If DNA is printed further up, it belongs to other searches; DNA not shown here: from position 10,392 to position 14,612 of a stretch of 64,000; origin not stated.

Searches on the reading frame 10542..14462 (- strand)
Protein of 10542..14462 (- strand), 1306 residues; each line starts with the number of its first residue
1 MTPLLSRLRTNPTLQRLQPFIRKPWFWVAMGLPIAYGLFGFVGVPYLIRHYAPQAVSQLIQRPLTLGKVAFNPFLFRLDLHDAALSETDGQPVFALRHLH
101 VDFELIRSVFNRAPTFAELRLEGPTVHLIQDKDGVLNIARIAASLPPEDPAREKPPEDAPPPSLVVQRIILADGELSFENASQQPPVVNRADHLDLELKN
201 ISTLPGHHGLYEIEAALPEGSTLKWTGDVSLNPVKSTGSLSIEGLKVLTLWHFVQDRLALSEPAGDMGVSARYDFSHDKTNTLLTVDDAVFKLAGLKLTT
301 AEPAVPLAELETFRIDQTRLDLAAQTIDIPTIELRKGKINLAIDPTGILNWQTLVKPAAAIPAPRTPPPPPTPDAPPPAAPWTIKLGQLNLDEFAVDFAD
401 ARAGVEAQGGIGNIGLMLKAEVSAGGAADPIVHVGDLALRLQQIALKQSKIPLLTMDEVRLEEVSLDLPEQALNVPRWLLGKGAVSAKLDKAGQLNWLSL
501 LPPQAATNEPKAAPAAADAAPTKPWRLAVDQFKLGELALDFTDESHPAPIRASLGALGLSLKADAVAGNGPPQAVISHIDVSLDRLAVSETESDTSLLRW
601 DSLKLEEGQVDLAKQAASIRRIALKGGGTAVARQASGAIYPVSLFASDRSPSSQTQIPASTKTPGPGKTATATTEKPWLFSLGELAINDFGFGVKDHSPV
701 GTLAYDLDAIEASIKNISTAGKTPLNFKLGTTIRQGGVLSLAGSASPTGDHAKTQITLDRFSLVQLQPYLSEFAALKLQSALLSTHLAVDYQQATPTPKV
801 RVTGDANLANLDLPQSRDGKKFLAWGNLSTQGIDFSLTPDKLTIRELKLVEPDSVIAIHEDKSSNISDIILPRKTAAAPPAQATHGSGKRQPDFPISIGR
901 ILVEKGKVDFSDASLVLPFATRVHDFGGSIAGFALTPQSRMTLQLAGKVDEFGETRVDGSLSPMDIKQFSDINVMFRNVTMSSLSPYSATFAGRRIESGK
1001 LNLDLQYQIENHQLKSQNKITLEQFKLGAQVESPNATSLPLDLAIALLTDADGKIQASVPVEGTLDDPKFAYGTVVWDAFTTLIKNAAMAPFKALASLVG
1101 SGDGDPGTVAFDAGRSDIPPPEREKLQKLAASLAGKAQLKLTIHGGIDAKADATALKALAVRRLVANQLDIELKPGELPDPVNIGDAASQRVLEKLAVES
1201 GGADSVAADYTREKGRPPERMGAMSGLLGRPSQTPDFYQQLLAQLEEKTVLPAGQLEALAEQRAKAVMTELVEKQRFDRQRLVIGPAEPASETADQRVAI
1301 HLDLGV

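Call 82: search_protein_families(library=pfam, proteins=[window:10542-14462:-], max_evalue=0.00001)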
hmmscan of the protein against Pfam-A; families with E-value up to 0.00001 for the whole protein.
window:10542-14462:- (1306 aa): 3 families
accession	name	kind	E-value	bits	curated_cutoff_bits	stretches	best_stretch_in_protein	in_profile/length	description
PF05359.17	DUF748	-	3.9e-279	929.5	50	2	416-1282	250-1037/1037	Domain of Unknown Function (DUF748)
PF05170.20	AsmA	-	8.7e-17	61.6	29.8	1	291-402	66-175/607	AsmA family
PF13116.12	YhdP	-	2.9e-07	29.2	46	1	54-279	45-246/1224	YhdP protein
